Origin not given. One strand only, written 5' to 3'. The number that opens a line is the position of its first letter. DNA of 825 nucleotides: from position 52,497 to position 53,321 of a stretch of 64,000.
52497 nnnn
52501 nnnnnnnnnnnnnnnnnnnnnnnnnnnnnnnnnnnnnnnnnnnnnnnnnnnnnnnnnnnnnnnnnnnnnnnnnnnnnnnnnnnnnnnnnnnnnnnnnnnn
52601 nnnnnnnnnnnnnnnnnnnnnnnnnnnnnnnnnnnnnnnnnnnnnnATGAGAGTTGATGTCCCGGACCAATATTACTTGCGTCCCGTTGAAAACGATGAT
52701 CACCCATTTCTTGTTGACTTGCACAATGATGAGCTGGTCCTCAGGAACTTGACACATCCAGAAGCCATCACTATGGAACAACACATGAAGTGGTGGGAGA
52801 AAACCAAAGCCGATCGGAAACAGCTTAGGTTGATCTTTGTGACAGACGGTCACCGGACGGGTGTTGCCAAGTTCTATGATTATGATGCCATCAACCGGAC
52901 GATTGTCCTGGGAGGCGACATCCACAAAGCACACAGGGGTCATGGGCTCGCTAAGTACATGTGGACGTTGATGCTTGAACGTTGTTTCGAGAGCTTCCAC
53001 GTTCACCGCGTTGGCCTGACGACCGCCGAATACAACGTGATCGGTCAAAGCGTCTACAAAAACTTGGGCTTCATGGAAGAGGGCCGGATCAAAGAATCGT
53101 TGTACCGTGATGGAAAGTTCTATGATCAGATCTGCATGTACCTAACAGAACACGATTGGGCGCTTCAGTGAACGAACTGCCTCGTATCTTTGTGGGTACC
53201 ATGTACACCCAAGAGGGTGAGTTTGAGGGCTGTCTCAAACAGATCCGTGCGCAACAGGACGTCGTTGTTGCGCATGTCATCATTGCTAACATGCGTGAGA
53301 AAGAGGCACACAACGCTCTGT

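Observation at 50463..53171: Dehydratase-aminotransferase-GNAT triad consistent with UDP-2,4-diacetamido-2,4,6-trideoxyhexose (pseudaminic-acid/bacillosamine-type) synthesis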

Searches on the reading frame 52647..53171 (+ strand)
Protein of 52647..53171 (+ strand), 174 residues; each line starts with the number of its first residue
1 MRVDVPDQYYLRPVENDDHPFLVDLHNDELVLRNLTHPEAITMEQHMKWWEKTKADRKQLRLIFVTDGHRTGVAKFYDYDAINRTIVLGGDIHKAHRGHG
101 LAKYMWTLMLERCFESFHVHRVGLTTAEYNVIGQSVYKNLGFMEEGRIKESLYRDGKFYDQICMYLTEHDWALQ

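Call 4: search_protein_families(library=pfam, proteins=[window:52647-53171:+], max_evalue=0.01)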
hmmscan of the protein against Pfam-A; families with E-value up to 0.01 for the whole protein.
window:52647-53171:+ (174 aa): 6 families
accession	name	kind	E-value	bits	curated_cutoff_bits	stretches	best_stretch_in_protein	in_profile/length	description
PF13302.13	Acetyltransf_3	-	3.5e-13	50.9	25.4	1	10-142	3-137/138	Acetyltransferase (GNAT) domain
PF00583.31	Acetyltransf_1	-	5.4e-09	36.8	20.7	1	36-142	13-116/116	Acetyltransferase (GNAT) family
PF13523.12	Acetyltransf_8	-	0.00059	19.9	27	1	39-148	24-143/145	Acetyltransferase (GNAT) domain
PF13673.13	Acetyltransf_10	-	0.0014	19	23.6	1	62-147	34-112/128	Acetyltransferase (GNAT) domain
PF13508.13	Acetyltransf_7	-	0.0032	18.2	27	1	67-143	11-83/84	Acetyltransferase (GNAT) domain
PF13420.13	Acetyltransf_4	-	0.0089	16.5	24.3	0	96-162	88-154/155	Acetyltransferase (GNAT) domain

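Call 6: search_protein_families(library=ncbifam, proteins=[window:52647-53171:+], max_evalue=0.001)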
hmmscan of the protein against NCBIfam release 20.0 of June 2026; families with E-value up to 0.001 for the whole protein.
window:52647-53171:+ (174 aa): 8 families
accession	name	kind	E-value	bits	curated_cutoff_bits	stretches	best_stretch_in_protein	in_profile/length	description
TIGR03585.1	PseH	equivalog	1.5e-13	51.1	93.1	1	16-165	8-156/156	UDP-4-amino-4,6-dideoxy-N-acetyl-beta-L-altrosamine N-acetyltransferase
NF011709.0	PRK15130.1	equivalog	2.4e-13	50.3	218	1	10-171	8-169/186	spermidine N1-acetyltransferase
NF040503.1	resist_ArsN1a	equivalog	4.2e-06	26.6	170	1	12-164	2-155/159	arsinothricin resistance N-acetyltransferase ArsN1 family A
NF007539.0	PRK10151.1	equivalog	1.2e-05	25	184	1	60-161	69-169/179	50S ribosomal protein L7/L12-serine acetyltransferase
NF007527.0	PRK10140.1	equivalog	2.3e-05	24.3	236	1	51-164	42-158/162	N-acetyltransferase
NF008072.0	PRK10809.1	equivalog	7.9e-05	22.5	190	1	84-172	103-191/194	ribosomal protein S5-alanine N-acetyltransferase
TIGR01575.1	rimI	equivalog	0.0007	19.8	86.4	1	92-164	63-132/132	ribosomal protein S18-alanine N-acetyltransferase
TIGR02406.1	ectoine_EctA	equivalog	0.00094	19.2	120.6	0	77-157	59-138/157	diaminobutyrate acetyltransferase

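Call 9: search_solved_structures(query=window:52647-53171:+, max_evalue=0.01)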
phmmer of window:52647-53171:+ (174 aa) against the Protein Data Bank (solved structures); distinct sequences matched with E-value up to 0.01: 37.
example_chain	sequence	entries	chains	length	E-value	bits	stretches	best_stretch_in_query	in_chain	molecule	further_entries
6vfm_A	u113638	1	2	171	5.9e-13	51.7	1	10-167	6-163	Spermidine N1-acetyltransferase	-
6vfn_A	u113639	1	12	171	1.6e-12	50.3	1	9-167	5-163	Spermidine N1-acetyltransferase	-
1nsl_A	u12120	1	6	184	5e-12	48.7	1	47-172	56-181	Probable acetyltransferase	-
8gxk_A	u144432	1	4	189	2.2e-11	46.6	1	11-172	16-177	Protein N-acetyltransferase, RimJ/RimL family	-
5wif_A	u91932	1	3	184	3.6e-11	45.9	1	9-166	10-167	Spermidine N1-acetyltransferase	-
6d72_A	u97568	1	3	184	3.6e-11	45.9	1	9-166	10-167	Spermidine N1-acetyltransferase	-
8fv0_C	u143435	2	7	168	4.9e-10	42.2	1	11-171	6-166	Diamine N-acetyltransferase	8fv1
6cy6_A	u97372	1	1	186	5.2e-10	42.1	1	10-171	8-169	Spermidine N(1)-acetyltransferase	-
4r9m_A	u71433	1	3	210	6.5e-10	41.8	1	10-171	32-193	Spermidine N(1)-acetyltransferase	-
3wr7_A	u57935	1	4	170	6.5e-10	41.8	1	10-171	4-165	Spermidine N1-acetyltransferase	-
5ix3_A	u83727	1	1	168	7.1e-10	41.7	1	11-171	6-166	Diamine N-acetyltransferase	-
6dau_A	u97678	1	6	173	9.3e-10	41.3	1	8-169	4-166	Spermidine N1-acetyltransferase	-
8gxf_B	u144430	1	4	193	1.6e-09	40.6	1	48-171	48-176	GCN5 family acetyltransferase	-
4jjx_A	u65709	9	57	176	2e-09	40.2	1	7-169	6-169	Spermidine n1-acetyltransferase | Spermidine N(1)-acetyltransferase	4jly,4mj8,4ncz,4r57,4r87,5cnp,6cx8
4ygo_A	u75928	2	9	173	2.4e-09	39.9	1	8-169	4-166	Spermidine n1-acetyltransferase | Spermidine N(1)-acetyltransferase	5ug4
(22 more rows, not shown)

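Call 55: search_solved_structures(query=A3, max_evalue=0.001)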
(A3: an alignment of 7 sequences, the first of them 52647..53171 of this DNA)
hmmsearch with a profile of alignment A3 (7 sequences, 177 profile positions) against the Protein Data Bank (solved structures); distinct sequences matched with E-value up to 0.001: 84 (the best 60 are shown).
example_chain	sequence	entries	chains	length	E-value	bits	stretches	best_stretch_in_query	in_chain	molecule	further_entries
6vfm_A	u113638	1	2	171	6.6e-27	97.5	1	7-171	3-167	Spermidine N1-acetyltransferase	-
8fv0_C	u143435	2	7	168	1.2e-26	96.6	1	8-171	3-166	Diamine N-acetyltransferase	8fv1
5ix3_A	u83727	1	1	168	1.9e-26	96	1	8-171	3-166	Diamine N-acetyltransferase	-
6vfn_A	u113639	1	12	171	2.9e-26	95.4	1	7-171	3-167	Spermidine N1-acetyltransferase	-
6cy6_A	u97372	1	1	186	9.7e-26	93.7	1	7-173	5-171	Spermidine N(1)-acetyltransferase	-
4r9m_A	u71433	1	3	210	1.3e-25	93.3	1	7-173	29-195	Spermidine N(1)-acetyltransferase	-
3wr7_A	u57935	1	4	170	2e-25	92.6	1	9-172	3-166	Spermidine N1-acetyltransferase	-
6d72_A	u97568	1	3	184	1.9e-24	89.4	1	5-171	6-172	Spermidine N1-acetyltransferase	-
5wif_A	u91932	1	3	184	2e-24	89.4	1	5-171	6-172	Spermidine N1-acetyltransferase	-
4jjx_A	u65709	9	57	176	2.8e-24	88.9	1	5-172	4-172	Spermidine n1-acetyltransferase | Spermidine N(1)-acetyltransferase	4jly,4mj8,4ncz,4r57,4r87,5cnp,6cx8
4mhd_A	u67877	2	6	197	3.8e-24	88.5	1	5-172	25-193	Spermidine n1-acetyltransferase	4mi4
6dau_A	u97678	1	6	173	4.2e-24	88.3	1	6-172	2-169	Spermidine N1-acetyltransferase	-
4ygo_A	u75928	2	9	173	5.4e-24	88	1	6-172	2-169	Spermidine n1-acetyltransferase | Spermidine N(1)-acetyltransferase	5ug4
7kx2_A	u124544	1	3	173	1e-23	87.1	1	6-172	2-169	Spermidine N(1)-acetyltransferase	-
7kwx_A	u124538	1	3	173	1.6e-23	86.4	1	6-172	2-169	Spermidine N(1)-acetyltransferase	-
4ri1_A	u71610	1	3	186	2.8e-08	36.8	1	21-165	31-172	UDP-4-amino-4,6-dideoxy-N-acetyl-beta-L-altrosamine N-acetyltransferase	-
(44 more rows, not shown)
